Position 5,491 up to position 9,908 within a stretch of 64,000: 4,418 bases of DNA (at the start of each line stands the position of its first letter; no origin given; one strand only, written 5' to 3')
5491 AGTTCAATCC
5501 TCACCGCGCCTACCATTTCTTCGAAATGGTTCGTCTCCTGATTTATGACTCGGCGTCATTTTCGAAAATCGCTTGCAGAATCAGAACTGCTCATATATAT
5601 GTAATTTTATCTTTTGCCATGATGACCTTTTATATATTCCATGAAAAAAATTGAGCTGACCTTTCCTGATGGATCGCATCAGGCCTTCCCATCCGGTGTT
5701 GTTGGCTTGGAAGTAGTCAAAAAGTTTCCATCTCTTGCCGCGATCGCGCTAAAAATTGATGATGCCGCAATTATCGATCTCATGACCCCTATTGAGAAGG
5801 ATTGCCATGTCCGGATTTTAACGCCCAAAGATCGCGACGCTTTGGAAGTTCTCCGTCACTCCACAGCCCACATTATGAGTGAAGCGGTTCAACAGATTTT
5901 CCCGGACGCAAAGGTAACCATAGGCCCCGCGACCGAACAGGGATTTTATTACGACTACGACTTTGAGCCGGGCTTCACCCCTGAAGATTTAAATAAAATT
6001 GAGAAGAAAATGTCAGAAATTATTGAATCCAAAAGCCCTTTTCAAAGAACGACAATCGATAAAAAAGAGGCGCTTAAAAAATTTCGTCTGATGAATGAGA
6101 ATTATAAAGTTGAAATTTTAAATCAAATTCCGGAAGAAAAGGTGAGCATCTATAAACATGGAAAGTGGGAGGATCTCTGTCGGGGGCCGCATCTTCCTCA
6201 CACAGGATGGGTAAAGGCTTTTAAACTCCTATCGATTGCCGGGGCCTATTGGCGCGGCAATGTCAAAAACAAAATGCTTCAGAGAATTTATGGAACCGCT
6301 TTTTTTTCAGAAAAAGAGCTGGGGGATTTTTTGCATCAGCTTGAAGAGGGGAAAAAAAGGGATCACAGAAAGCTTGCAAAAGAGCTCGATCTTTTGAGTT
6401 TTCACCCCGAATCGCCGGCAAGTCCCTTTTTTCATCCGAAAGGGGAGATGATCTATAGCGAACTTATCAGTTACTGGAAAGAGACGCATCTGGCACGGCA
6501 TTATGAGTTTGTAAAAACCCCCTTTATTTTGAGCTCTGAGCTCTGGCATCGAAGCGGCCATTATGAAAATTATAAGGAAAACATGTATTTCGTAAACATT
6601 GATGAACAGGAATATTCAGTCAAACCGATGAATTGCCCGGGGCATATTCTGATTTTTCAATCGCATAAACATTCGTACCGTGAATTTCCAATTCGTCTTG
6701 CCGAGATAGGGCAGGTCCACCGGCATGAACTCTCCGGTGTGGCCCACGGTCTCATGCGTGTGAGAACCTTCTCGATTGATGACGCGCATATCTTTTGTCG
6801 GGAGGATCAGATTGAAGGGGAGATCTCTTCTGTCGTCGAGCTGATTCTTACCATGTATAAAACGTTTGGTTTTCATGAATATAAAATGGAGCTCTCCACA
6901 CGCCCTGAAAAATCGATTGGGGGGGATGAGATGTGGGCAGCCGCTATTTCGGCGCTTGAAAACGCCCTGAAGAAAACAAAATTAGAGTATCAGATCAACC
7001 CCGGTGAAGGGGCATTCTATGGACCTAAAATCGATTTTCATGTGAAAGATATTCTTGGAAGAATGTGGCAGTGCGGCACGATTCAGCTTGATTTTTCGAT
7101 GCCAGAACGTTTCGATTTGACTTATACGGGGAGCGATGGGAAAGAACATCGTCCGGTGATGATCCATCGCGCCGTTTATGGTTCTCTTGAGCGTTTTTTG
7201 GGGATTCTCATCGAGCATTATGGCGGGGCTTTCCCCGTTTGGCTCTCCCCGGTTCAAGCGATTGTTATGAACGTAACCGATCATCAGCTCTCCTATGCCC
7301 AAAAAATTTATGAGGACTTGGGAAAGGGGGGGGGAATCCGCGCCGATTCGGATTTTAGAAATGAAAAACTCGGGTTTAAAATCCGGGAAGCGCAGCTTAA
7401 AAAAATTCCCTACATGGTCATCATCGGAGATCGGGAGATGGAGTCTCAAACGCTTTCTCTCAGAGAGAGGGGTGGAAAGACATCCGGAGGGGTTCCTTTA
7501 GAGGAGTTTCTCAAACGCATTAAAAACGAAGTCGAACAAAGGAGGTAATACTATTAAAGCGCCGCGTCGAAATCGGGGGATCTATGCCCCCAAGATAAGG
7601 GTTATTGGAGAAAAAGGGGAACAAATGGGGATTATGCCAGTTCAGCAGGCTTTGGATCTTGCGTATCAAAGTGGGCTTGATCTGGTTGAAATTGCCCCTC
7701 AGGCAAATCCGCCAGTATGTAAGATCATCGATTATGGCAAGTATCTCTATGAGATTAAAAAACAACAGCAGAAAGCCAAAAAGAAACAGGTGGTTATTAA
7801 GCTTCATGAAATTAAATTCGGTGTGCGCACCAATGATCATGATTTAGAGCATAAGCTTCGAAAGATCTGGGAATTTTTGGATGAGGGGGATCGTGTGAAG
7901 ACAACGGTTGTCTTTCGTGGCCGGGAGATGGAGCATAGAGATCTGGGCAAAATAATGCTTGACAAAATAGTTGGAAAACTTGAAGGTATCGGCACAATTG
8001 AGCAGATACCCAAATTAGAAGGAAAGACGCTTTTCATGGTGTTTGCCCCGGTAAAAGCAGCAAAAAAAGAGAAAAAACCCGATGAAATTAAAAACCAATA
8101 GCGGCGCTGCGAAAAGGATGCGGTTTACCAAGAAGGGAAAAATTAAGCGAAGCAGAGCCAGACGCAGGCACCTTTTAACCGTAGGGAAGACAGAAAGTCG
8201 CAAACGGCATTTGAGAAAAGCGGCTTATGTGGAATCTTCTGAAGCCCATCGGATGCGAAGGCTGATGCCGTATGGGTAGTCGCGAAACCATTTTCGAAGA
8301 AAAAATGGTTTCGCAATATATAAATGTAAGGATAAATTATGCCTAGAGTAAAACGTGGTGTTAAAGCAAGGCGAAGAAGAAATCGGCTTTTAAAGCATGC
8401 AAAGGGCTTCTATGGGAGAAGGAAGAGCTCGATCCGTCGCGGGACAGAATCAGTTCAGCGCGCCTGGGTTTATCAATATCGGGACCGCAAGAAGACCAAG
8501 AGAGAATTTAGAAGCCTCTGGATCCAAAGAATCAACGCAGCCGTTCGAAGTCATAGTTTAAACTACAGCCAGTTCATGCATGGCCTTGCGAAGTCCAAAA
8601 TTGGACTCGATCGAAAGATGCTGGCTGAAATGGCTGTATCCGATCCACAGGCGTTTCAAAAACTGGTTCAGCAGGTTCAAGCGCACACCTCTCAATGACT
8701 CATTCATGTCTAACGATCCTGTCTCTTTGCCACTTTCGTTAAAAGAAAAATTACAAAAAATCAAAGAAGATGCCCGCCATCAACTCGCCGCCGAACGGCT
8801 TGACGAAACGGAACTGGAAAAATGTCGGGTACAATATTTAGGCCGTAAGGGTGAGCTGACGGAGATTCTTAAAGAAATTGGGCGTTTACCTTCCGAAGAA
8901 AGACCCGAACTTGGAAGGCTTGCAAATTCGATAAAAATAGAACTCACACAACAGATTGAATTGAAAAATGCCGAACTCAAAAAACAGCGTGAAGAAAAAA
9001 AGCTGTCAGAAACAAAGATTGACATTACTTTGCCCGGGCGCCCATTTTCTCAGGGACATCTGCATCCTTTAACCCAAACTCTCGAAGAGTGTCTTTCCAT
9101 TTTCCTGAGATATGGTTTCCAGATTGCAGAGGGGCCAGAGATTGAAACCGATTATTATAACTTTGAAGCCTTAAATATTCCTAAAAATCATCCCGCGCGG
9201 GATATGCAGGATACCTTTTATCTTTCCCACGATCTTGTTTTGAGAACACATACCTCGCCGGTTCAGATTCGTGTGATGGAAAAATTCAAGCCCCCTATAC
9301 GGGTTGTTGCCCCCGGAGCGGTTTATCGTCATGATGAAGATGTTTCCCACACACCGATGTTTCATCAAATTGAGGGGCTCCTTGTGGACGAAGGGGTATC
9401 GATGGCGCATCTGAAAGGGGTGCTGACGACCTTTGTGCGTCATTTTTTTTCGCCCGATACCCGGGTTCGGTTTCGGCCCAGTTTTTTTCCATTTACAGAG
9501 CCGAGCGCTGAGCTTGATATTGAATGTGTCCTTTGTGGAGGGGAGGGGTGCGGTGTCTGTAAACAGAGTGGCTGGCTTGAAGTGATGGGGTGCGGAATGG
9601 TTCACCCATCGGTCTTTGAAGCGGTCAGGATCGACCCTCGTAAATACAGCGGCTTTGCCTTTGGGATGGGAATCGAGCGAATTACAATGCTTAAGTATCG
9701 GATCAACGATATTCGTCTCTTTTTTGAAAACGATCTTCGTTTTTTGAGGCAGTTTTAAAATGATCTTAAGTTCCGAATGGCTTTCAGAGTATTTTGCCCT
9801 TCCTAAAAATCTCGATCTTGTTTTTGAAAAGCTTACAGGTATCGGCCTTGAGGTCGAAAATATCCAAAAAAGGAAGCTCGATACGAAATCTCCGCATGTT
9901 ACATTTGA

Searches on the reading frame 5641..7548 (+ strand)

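Call 60: search_protein_families(library=pfam, proteins=[window:5641-7548:+], max_evalue=0.0001)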
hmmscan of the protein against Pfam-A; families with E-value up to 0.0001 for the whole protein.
window:5641-7548:+ (635 aa): 3 families
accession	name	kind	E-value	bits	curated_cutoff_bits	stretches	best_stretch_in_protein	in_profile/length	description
PF00587.30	tRNA-synt_2b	-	5.4e-48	163.8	29.3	1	317-527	2-179/179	tRNA synthetase class II core domain (G, H, P, S and T)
PF03129.25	HGTP_anticodon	-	3.5e-22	78.8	21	1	539-629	1-93/94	Anticodon binding domain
PF07973.19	tRNA_SAD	-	2e-15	56.9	24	1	168-217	1-44/44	Threonyl and Alanyl tRNA synthetase second additional domain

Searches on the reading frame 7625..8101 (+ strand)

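Call 60: search_protein_families(library=pfam, proteins=[window:7625-8101:+], max_evalue=0.0001)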
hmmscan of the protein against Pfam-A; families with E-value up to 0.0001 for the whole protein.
window:7625-8101:+ (158 aa): 2 families
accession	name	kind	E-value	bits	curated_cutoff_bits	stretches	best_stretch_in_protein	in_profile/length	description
PF00707.27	IF3_C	-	4.4e-29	100.7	34.8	1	58-142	1-85/86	Translation initiation factor IF-3, C-terminal domain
PF05198.21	IF3_N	-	4.2e-21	75.3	26.9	1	1-51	20-70/70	Translation initiation factor IF-3, N-terminal domain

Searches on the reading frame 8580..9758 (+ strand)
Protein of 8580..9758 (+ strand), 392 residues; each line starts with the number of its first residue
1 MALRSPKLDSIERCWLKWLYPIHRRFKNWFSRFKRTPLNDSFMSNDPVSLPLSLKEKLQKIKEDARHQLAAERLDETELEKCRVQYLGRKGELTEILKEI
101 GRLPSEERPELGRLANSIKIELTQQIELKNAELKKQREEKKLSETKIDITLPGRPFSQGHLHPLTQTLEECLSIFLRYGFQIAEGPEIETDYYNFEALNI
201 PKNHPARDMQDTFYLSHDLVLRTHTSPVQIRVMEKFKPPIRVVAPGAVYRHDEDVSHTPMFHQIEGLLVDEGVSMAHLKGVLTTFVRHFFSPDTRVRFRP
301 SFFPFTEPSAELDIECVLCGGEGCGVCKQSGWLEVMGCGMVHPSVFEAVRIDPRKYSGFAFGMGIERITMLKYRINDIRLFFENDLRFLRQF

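Call 60: search_protein_families(library=pfam, proteins=[window:8580-9758:+], max_evalue=0.0001)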
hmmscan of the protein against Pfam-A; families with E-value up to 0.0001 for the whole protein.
window:8580-9758:+ (392 aa): 2 families
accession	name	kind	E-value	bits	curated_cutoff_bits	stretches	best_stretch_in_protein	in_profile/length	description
PF01409.25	tRNA-synt_2d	-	1.9e-105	352.2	19.8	1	146-392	1-246/246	tRNA synthetases class II core domain (F)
PF02912.23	Phe_tRNA-synt_N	-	1.7e-20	73.2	22.3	1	75-142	2-69/69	Aminoacyl tRNA synthetase class II, N-terminal domain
